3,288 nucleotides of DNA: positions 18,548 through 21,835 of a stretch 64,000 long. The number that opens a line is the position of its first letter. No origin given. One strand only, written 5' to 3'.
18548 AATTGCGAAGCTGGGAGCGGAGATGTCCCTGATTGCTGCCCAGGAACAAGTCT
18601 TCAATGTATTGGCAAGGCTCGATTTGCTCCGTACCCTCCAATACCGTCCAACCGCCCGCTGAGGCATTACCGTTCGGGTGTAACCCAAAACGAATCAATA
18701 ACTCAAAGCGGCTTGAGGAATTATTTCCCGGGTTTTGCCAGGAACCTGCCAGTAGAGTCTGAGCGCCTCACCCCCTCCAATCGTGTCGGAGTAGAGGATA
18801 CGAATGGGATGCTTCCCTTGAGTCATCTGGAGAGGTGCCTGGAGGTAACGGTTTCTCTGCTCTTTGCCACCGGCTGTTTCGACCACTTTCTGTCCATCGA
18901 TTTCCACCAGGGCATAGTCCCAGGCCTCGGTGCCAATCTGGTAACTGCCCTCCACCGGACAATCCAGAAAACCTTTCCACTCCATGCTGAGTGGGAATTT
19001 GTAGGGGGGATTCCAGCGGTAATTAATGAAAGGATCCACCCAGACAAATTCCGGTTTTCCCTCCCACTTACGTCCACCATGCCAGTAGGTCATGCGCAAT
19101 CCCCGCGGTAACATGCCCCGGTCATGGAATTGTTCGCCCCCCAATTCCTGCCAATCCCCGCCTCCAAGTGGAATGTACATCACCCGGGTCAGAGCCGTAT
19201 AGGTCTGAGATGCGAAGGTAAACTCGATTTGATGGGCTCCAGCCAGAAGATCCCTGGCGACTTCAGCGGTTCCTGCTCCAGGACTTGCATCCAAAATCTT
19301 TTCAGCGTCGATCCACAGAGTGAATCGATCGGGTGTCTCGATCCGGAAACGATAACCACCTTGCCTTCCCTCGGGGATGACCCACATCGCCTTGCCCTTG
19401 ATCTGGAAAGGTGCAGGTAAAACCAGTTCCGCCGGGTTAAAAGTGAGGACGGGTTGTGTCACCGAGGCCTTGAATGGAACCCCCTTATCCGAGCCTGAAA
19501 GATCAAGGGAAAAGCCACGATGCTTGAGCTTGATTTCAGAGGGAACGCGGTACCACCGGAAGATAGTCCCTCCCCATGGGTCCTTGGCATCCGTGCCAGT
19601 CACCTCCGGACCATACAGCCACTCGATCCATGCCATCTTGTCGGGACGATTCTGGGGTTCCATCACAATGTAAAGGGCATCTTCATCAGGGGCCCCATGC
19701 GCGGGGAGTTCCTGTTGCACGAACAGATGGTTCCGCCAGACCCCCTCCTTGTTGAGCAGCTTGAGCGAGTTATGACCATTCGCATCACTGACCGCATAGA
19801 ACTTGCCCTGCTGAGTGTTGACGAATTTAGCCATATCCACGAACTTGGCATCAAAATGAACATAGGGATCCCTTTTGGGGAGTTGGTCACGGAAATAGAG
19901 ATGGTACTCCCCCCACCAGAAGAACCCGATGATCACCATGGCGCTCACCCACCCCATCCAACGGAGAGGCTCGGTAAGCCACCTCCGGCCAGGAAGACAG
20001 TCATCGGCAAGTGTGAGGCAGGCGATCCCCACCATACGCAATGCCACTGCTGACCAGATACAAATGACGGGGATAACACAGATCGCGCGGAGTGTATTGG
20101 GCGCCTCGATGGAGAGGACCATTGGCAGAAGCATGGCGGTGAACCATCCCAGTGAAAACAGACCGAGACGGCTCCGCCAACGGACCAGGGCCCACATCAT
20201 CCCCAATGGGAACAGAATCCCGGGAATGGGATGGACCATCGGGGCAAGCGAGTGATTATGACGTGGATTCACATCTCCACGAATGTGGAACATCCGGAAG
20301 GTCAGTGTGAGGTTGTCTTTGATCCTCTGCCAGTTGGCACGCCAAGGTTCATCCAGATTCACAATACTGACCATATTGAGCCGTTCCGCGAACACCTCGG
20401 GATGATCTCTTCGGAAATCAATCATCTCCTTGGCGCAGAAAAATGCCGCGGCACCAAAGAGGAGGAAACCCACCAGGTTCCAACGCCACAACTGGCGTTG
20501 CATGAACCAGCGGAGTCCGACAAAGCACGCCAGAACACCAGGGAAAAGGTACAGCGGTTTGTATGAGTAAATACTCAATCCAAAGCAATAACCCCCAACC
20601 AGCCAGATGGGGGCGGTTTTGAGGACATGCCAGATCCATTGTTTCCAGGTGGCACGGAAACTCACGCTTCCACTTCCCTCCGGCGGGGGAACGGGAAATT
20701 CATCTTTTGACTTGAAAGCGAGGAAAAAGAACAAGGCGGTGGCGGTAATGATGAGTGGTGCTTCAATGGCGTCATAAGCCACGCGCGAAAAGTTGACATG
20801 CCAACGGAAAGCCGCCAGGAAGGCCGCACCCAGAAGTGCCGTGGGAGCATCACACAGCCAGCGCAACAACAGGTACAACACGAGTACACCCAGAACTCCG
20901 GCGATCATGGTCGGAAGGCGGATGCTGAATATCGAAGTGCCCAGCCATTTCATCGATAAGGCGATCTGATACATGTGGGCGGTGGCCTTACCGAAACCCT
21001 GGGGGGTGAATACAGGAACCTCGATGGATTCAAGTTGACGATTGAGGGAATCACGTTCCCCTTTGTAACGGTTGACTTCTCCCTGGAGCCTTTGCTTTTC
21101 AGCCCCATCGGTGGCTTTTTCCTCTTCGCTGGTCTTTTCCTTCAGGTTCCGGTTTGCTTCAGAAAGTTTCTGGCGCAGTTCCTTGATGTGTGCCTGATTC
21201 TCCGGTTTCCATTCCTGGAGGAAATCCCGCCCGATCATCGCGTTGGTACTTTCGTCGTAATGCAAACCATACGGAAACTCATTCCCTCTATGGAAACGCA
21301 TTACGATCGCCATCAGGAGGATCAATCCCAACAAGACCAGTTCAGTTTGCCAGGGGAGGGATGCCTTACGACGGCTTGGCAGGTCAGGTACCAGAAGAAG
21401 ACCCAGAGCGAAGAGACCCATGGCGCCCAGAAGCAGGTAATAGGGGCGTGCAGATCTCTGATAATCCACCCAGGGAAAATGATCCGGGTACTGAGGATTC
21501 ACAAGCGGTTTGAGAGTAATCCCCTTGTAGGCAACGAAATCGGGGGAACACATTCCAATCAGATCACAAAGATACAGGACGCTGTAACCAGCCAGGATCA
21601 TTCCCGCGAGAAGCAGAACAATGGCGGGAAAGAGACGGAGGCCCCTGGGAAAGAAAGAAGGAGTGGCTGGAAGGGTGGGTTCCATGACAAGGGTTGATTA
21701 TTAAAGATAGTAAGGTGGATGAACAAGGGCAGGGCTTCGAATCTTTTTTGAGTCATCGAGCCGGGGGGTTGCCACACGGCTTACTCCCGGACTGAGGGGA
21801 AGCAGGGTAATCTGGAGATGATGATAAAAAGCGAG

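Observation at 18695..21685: GT-C membrane glycosyltransferase fused to tandem PA14 domains with a coiled-coil insertion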

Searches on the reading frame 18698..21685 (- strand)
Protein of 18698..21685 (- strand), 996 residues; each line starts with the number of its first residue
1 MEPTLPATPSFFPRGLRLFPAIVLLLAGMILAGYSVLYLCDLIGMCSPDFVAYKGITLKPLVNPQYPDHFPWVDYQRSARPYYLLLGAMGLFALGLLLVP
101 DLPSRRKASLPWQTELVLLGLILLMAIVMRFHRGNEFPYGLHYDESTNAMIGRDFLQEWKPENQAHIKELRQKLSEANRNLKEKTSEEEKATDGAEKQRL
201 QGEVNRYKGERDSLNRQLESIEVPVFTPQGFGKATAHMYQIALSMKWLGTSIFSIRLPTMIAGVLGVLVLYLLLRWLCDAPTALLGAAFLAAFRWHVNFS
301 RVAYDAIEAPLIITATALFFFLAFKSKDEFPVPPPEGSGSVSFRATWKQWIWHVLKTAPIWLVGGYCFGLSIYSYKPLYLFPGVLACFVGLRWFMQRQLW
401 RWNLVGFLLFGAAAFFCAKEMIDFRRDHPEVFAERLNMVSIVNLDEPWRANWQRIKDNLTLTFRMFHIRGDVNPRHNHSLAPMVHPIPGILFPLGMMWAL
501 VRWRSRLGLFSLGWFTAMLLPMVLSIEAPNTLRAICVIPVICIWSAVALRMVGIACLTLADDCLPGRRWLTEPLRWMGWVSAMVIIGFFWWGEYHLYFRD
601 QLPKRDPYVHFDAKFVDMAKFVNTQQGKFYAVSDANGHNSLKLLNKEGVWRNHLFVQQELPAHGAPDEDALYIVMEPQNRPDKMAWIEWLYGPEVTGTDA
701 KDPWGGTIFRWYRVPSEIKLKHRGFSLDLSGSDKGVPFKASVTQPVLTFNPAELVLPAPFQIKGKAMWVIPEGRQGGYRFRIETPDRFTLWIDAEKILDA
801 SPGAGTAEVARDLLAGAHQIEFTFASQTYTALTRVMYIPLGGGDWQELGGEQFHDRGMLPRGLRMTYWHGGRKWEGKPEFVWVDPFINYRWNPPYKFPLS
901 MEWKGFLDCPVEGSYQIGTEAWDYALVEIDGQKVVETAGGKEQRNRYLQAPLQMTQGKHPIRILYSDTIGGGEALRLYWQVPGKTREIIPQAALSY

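Call 4: search_protein_families(library=pfam, proteins=[window:18698-21685:-], max_evalue=1)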
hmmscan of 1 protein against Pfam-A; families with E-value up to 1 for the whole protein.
window:18698-21685:- (996 aa): 4 families
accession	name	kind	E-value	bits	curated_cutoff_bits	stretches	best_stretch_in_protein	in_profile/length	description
PF07691.17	PA14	-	3.6e-15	56.5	24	1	900-991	47-145/147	PA14 domain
PF13231.12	PMT_2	-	1.1e-08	35.9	26.1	1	237-324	6-93/160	Dolichyl-phosphate-mannose-protein mannosyltransferase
PF06785.16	UPF0242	-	0.15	12.5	33.5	1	119-221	45-130/194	Uncharacterised protein family (UPF0242) N-terminus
PF15070.11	GOLGA2L5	-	0.19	11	29.2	1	156-219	41-105/520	Putative golgin subfamily A member 2-like protein 5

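Call 5: search_protein_families(library=ncbifam, proteins=[window:18698-21685:-], max_evalue=1)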
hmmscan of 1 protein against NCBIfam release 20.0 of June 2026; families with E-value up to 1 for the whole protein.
window:18698-21685:- (996 aa): 5 families
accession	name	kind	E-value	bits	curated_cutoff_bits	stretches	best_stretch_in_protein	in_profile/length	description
TIGR04154.1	archaeo_STT3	subfamily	0.00019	19.9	450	1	258-396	101-229/831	oligosaccharyl transferase, archaeosortase A system-associated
TIGR03663.1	TIGR03663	subfamily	0.0018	17.4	126.25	1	243-324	61-140/435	flippase activity-associated protein Agl23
NF033928.1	alph_xenorhab_A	subfamily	0.034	13.4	125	1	165-227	150-213/339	alpha-xenorhabdolysin family binary toxin subunit A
TIGR01554.3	major_cap_HK97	equivalog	0.069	12.3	27.5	1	168-225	2-62/385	phage major capsid protein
NF045487.1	ASRP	equivalog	0.1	11.2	300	1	162-222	373-435/593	archaea-specific SMC-related protein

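Call 10: find_homologous_proteins(query=window:18698-21685:-)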
Query window:18698-21685:- (996 aa): 23 proteins with E <= 0.001 among 8000 candidates.
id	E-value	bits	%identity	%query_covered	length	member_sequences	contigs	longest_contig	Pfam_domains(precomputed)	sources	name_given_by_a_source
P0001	0.0e+0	2371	100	100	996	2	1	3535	PF07691.18,PF13231.13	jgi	-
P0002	0.0e+0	2029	84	100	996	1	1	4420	PF07691.18,PF13231.13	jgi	jgi:4-amino-4-deoxy-L-arabinose transferase-like glycosyltransferase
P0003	0.0e+0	2026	83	100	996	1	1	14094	PF07691.18,PF13231.13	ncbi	-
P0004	0.0e+0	1936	80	100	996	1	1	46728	PF07691.18,PF13231.13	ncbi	-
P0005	0.0e+0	1923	79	100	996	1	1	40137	PF07691.18,PF13231.13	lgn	-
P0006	0.0e+0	1470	63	99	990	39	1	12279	PF07691.18,PF13231.13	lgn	-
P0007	0.0e+0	1422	63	97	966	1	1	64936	PF07691.18,PF13231.13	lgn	-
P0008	0.0e+0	1227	54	99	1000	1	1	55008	PF07691.18,PF13231.13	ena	-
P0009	0.0e+0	1090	83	56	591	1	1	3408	PF13231.13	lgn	-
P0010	1.1e-55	207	26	79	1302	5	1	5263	PF07691.18,PF17170.11,PF24684.2,PF01436.28,PF25021.2,PF08450.19,PF13231.13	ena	-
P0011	2.5e-54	203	26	79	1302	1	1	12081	PF07691.18,PF17170.11,PF24684.2,PF01436.28,PF25021.2,PF08450.19,PF13231.13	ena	-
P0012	1.4e-52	197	27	76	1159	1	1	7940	PF07691.18,PF01436.28,PF25021.2,PF08450.19,PF13231.13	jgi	jgi:4-amino-4-deoxy-L-arabinose transferase-like glycosyltransferase/streptogramin lyase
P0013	6.0e-44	168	25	93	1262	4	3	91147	PF07691.18,PF01436.28,PF13231.13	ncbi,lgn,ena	-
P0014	2.1e-30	124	25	79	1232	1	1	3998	PF24684.2,PF01436.28,PF13231.13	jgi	jgi:hypothetical protein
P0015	3.5e-28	116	28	57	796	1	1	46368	PF13231.13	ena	-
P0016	3.1e-26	110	22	76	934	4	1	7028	PF07691.18,PF13231.13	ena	-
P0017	1.7e-23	101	30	34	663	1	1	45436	PF02366.25,PF13231.13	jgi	jgi:hypothetical protein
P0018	6.0e-21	92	23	76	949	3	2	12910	PF07691.18,PF13231.13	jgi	jgi:hypothetical protein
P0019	4.4e-20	89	26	43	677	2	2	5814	PF02366.25,PF13231.13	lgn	-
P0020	4.8e-19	86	29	33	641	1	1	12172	PF02366.25,PF13231.13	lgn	-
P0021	3.3e-18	83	24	34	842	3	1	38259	PF07691.18,PF13231.13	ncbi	-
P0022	2.1e-14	71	28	33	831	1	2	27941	PF13231.13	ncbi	-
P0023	1.0e-11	62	25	41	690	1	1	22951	PF13231.13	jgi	jgi:4-amino-4-deoxy-L-arabinose transferase-like glycosyltransferase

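Call 14: search_solved_structures(query=A1, max_evalue=1, show_alignments=2)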
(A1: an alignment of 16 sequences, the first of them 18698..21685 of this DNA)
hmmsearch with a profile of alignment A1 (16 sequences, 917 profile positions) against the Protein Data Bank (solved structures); distinct sequences matched with E-value up to 1: 30.
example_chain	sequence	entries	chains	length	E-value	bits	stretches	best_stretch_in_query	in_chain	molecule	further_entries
6qe7_A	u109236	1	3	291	1.6e-35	125.6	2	782-916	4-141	Anti-sigma-I factor RsgI3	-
6qdi_A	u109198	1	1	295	1.5e-30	109.1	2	783-916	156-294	PA14 domain-containing protein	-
7mjr_A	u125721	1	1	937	3.4e-10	41.8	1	811-914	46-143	Vip4Da1 protein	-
6vra_A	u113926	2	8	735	5e-10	41.2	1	780-915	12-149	Protective antigen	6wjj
6zxj_A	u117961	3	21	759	6.6e-10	40.8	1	778-915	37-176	Protective antigen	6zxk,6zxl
4ee2_A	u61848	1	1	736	7.3e-10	40.6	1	780-915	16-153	Protective antigen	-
4nam_A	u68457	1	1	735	7.3e-10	40.6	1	780-915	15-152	Protective antigen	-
3q8c_A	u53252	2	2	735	7.4e-10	40.6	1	780-915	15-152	Protective antigen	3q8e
1t6b_X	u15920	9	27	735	7.4e-10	40.6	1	780-915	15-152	Protective Antigen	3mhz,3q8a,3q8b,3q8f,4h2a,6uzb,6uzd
3tez_A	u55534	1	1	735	7.4e-10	40.6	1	780-915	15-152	Protective antigen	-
1acc_A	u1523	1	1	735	7.5e-10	40.6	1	780-915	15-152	ANTHRAX PROTECTIVE ANTIGEN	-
6vra_B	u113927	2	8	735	8e-10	40.5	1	780-915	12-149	Protective antigen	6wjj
3tew_A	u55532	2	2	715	8e-10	40.5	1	780-915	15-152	Protective antigen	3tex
3tey_A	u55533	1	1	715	8.1e-10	40.5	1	780-915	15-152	Protective antigen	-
5fr3_A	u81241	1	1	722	1.5e-09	39.6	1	811-915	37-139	PROTECTIVE ANTIGEN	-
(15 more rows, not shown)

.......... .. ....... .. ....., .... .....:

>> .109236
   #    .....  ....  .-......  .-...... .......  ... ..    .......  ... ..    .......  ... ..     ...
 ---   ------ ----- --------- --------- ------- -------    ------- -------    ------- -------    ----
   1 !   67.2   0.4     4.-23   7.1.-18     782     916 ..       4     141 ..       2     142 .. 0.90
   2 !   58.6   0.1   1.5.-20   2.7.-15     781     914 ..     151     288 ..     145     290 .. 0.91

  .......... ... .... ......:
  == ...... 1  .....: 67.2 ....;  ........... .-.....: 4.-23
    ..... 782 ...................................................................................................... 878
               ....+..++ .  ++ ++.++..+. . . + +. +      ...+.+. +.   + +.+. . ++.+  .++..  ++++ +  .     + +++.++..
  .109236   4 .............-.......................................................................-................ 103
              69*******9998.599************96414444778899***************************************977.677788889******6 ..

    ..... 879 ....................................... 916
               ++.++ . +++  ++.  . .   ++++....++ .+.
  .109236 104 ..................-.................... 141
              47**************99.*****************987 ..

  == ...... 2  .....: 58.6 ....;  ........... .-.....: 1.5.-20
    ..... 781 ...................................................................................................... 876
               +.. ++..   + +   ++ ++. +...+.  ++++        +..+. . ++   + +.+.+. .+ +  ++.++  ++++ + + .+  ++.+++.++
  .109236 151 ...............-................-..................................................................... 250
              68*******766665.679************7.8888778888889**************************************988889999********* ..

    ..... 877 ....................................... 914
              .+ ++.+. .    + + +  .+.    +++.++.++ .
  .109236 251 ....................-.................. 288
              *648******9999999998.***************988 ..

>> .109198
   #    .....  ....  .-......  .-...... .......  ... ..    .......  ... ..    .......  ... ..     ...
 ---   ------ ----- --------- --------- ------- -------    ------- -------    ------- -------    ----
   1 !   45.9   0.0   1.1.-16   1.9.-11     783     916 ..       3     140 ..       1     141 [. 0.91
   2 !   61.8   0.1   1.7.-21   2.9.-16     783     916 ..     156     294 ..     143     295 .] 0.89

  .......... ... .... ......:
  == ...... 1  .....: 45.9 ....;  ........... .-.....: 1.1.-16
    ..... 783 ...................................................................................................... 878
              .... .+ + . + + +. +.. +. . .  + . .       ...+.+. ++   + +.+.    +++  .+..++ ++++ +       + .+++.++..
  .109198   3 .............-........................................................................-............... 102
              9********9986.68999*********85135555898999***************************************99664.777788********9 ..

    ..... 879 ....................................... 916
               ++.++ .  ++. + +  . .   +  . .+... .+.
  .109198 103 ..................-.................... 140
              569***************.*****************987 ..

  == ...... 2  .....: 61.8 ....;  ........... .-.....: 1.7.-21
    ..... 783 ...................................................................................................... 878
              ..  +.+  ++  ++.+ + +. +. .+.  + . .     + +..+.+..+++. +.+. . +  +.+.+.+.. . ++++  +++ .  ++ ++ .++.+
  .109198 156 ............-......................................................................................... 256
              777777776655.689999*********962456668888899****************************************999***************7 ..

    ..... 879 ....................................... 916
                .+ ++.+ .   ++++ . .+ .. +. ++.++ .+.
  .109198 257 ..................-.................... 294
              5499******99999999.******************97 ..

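Call 17: find_encoding_contigs(protein=P0007, flank=10000, max_places=3)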
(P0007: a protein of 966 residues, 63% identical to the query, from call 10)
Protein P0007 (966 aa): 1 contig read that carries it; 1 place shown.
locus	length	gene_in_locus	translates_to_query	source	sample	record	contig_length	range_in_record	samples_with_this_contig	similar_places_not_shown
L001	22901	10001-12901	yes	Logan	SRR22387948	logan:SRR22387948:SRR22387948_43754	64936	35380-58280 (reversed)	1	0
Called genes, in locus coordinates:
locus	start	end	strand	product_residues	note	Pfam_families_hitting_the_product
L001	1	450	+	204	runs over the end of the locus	PF07963:N_methyl (weak)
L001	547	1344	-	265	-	PF07963:N_methyl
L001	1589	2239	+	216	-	-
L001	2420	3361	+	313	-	PF00535:Glycos_transf_2, PF10111:Glyco_tranf_2_2, PF13506:Glyco_transf_21, PF13641:Glyco_tranf_2_3, PF13632:Glyco_trans_2_3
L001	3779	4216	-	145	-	-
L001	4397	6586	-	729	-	-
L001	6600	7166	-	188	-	-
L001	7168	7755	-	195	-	PF04542:Sigma70_r2, PF08281:Sigma70_r4_2 (weak), PF04545:Sigma70_r4 (weak)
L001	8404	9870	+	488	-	PF04055:Radical_SAM, PF13186:SPASM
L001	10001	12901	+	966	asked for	PF13231:PMT_2, PF07691:PA14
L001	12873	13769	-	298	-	PF08379:Bact_transglu_N, PF01841:Transglut_core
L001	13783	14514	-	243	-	PF00227:Proteasome (weak)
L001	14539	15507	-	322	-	PF04168:Alpha-E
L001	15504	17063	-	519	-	PF04174:CP_ATPgrasp_1, PF14403:CP_ATPgrasp_2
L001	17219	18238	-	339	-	PF00135:COesterase, PF20434:BD-FAE, PF07859:Abhydrolase_3, PF00326:Peptidase_S9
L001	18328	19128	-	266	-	PF14559:TPR_19 (faint), PF21033:RMD1-3 (weak), PF13414:TPR_11 (faint), PF13428:TPR_14 (faint), PF07719:TPR_2 (faint), PF13181:TPR_8 (faint)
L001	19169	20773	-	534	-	-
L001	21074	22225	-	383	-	-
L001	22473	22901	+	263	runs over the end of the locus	PF01416:PseudoU_synth_1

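Call 18: find_encoding_contigs(protein=P0004, flank=10000, max_places=3)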
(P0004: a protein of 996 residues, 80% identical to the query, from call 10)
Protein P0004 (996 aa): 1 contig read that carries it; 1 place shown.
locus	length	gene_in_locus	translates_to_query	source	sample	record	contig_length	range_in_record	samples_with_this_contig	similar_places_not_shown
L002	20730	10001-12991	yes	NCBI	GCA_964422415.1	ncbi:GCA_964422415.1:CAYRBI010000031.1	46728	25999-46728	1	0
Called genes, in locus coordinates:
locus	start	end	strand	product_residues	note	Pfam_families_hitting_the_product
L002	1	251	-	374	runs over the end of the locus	PF00988:CPSase_sm_chain, PF00117:GATase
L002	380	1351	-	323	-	PF01135:PCMT (weak), PF13489:Methyltransf_23, PF01209:Ubie_methyltran, PF13847:Methyltransf_31, PF02390:Methyltransf_4, PF08241:Methyltransf_11, PF08242:Methyltransf_12, PF13649:Methyltransf_25, +2 more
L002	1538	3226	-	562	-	PF12801:Fer4_5, PF00037:Fer4 (faint), PF12838:Fer4_7 (faint), PF12801:Fer4_5, PF12837:Fer4_6 (faint), PF13237:Fer4_10 (faint), PF13187:Fer4_9 (weak)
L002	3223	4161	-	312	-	PF04015:DUF362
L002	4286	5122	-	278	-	PF13489:Methyltransf_23, PF07021:MetW, PF08003:Methyltransf_9 (weak), PF08241:Methyltransf_11, PF08242:Methyltransf_12, PF13649:Methyltransf_25 (weak)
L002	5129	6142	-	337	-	PF12849:PBP_like_2 (weak)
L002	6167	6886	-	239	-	PF04298:Zn_peptidase_2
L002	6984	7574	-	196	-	PF08334:T2SSG (weak)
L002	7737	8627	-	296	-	PF01040:UbiA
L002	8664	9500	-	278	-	PF00149:Metallophos (weak)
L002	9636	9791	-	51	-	-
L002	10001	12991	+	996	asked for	PF13231:PMT_2 (weak), PF07691:PA14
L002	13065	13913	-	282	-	PF00072:Response_reg, PF01740:STAS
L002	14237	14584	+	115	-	-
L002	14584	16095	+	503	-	PF08448:PAS_4 (faint), PF13188:PAS_8 (faint), PF24820:Diguanyl_cycl_sensor (faint), PF00989:PAS (weak), PF13426:PAS_9 (weak), PF00512:HisKA, PF02518:HATPase_c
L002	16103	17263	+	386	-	PF01694:Rhomboid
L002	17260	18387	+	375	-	PF00534:Glycos_transf_1, PF13524:Glyco_trans_1_2, PF13692:Glyco_trans_1_4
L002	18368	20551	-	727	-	PF12895:ANAPC3, PF14559:TPR_19 (weak), PF25063:ARM_TT21_C (weak), PF13424:TPR_12 (weak), PF13424:TPR_12, PF13432:TPR_16, PF23914:TPR_CcmH_CycH, PF13844:Glyco_transf_41, +16 more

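Call 19: find_encoding_contigs(protein=P0008, flank=10000, max_places=3)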
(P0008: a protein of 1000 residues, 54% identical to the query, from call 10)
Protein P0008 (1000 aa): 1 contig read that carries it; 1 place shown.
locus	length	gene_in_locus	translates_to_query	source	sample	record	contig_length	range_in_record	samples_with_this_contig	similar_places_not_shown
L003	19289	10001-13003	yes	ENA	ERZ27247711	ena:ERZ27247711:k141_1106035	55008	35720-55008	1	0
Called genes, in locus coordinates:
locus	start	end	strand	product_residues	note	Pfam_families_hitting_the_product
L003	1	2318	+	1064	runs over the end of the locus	PF02415:Chlam_PMP (faint)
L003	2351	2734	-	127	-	-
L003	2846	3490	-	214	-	PF08334:T2SSG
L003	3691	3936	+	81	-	-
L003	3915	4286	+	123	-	PF02452:PemK_toxin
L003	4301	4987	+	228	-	PF21948:LplA-B_cat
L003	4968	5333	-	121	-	-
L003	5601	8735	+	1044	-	PF03958:Secretin_N (weak), PF00263:Secretin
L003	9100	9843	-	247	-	PF00158:Sigma54_activat, PF14532:Sigma54_activ_2, PF01078:Mg_chelatase (weak), PF07724:AAA_2 (weak), PF07728:AAA_5 (weak)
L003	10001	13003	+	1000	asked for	PF13231:PMT_2, PF07691:PA14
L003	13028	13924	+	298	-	-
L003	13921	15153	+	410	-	PF00067:p450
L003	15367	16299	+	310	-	-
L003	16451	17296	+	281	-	PF13391:HNH_2 (weak)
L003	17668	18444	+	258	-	PF00857:Isochorismatase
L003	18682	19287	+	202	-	?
